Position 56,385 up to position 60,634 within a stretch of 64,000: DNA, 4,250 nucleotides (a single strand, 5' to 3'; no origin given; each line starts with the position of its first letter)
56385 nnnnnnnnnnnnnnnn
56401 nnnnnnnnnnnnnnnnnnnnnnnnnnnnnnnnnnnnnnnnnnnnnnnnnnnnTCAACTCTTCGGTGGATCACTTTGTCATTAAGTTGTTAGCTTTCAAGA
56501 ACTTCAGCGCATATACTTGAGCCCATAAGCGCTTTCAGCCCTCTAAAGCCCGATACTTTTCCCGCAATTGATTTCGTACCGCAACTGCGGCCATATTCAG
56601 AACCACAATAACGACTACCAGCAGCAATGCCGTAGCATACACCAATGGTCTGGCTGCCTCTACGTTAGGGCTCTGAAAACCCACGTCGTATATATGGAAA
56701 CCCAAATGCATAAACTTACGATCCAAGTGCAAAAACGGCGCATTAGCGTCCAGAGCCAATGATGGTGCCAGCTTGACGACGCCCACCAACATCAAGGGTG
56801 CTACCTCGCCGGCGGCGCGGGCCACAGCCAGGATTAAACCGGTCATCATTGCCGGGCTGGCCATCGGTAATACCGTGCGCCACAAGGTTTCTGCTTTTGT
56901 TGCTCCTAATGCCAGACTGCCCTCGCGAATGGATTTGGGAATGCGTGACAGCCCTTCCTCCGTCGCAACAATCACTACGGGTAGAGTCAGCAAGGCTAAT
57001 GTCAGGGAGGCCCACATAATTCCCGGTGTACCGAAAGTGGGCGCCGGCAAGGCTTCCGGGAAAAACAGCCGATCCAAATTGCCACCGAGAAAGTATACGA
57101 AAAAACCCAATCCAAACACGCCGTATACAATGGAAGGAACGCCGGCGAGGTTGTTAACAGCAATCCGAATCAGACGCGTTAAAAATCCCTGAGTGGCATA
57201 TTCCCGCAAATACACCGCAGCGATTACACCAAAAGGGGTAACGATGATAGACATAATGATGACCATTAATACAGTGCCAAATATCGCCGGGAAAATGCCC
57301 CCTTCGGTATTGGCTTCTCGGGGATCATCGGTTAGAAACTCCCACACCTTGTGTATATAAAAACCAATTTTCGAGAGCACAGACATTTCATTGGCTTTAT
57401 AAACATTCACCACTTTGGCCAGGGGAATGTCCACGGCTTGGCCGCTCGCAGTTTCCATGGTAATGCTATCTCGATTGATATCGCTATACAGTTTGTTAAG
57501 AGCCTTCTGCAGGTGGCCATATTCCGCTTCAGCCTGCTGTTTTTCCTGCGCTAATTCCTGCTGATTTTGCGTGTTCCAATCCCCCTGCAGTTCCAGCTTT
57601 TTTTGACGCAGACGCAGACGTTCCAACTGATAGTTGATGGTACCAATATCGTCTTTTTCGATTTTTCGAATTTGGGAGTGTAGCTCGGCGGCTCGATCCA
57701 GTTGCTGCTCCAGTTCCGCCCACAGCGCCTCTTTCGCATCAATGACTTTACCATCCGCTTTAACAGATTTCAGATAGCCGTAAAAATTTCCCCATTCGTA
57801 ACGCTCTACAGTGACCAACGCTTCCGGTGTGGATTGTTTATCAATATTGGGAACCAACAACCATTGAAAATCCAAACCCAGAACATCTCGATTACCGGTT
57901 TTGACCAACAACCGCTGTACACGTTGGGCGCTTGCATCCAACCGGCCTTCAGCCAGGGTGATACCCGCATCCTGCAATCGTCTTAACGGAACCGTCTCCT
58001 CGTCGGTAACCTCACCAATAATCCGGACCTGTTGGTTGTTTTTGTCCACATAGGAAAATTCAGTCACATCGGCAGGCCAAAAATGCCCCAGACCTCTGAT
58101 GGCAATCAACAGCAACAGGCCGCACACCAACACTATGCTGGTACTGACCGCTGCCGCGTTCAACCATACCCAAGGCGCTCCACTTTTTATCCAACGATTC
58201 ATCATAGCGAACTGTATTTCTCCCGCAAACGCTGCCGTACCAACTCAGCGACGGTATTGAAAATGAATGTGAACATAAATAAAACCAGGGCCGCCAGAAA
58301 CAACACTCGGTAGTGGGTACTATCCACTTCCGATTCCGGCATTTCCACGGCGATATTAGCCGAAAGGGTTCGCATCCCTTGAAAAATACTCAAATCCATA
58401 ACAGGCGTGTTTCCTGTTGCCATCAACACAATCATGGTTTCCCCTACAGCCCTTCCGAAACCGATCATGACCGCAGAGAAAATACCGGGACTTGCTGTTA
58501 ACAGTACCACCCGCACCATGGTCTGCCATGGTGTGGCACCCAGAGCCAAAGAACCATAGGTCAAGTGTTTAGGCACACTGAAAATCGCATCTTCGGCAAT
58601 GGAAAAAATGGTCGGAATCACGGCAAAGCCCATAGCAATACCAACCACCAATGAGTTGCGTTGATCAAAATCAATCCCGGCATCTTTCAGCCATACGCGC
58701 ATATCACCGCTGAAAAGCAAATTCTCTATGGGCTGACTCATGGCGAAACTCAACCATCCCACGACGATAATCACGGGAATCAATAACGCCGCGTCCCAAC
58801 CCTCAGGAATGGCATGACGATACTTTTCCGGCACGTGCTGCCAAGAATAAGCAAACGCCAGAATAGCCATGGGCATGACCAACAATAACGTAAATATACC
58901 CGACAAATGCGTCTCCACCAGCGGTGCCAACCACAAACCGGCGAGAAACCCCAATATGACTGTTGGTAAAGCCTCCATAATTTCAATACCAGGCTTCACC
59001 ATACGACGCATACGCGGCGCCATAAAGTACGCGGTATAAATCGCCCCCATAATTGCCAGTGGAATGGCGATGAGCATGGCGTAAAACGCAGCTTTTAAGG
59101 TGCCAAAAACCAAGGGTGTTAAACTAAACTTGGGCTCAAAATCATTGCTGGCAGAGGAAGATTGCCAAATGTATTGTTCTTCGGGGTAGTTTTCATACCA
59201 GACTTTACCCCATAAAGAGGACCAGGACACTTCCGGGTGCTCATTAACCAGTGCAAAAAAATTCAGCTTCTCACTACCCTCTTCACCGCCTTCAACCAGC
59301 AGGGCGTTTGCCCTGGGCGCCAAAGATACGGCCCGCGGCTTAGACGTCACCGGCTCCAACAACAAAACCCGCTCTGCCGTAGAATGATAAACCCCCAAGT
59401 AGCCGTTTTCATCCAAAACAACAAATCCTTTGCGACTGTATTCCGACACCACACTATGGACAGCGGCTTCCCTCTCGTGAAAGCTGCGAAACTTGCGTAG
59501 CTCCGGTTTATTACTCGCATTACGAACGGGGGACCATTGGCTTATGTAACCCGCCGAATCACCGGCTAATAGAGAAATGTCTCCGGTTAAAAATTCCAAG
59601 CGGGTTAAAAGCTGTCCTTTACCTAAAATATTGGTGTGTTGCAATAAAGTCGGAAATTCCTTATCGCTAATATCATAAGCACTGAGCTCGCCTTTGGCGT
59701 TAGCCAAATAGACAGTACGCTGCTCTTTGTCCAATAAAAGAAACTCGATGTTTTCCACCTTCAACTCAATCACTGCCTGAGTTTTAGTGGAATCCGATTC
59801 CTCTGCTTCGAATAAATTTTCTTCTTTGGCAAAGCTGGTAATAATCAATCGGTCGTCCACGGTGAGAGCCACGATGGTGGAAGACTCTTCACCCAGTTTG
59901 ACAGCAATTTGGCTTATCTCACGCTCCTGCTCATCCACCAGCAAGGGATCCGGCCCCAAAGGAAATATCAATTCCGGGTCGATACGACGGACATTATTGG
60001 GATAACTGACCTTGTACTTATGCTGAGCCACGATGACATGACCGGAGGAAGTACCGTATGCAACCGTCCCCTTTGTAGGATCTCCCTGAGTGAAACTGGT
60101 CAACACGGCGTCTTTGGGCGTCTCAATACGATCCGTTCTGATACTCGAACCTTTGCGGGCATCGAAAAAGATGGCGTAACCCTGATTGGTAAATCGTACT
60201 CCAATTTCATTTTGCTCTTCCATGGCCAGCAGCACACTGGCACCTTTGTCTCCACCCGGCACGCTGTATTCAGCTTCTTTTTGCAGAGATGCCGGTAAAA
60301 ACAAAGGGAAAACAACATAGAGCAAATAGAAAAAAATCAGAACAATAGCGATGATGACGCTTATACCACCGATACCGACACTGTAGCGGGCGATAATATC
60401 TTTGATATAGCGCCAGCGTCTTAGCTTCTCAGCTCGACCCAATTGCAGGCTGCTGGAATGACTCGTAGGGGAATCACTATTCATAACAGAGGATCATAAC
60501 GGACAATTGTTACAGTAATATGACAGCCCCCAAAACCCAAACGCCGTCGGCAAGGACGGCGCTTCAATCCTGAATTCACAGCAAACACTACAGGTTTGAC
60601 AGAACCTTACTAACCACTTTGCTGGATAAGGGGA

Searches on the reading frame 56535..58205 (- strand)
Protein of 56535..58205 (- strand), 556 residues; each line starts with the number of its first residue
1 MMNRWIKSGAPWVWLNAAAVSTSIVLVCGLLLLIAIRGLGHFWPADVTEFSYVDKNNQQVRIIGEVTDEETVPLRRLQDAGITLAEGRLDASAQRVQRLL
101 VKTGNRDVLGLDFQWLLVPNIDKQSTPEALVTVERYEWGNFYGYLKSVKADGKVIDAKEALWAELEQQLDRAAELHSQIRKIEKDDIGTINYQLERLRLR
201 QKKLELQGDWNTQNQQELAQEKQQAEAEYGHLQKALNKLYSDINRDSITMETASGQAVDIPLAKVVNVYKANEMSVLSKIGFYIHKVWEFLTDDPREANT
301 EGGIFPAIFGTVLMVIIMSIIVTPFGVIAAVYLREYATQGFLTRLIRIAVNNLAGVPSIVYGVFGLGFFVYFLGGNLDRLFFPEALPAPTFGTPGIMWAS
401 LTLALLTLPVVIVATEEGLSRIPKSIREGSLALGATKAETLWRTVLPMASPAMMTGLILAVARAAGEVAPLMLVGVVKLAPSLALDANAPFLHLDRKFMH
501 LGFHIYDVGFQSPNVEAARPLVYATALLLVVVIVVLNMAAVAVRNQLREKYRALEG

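Call 97: search_protein_families(library=pfam, proteins=[window:56535-58205:-], max_evalue=0.00001)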
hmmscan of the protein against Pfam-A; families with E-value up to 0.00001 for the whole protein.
window:56535-58205:- (556 aa): 1 family
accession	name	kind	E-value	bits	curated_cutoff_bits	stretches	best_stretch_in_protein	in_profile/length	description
PF00528.27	BPD_transp_1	-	5.7e-15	56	26.4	1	323-543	2-178/184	Binding-protein-dependent transport system inner membrane component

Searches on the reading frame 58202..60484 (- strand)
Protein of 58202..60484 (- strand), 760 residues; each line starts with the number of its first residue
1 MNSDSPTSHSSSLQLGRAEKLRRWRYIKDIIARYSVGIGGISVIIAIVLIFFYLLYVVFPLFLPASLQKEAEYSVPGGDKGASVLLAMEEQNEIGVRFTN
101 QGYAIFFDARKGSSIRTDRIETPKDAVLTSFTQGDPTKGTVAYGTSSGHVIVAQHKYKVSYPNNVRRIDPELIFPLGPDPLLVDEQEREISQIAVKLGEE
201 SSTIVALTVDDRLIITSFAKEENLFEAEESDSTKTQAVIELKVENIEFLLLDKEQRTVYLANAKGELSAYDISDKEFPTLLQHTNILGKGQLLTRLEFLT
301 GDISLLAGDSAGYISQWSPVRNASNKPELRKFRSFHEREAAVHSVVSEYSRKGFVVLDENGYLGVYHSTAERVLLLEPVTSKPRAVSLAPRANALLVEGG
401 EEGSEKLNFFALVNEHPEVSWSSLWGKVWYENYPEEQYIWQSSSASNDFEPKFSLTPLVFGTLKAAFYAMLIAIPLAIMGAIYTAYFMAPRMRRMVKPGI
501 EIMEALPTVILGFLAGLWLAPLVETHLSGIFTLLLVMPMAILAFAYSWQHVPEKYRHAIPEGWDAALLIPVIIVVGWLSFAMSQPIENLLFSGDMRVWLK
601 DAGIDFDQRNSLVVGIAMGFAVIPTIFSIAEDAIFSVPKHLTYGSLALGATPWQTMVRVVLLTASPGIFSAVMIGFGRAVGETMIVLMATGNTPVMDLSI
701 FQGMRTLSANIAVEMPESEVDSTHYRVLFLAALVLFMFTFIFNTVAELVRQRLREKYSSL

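Call 97: search_protein_families(library=pfam, proteins=[window:58202-60484:-], max_evalue=0.00001)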
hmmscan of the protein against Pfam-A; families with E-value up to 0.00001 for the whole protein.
window:58202-60484:- (760 aa): 1 family
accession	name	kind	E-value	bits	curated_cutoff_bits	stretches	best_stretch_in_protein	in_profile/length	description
PF00528.27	BPD_transp_1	-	1.3e-08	35.2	26.4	1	481-754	5-183/184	Binding-protein-dependent transport system inner membrane component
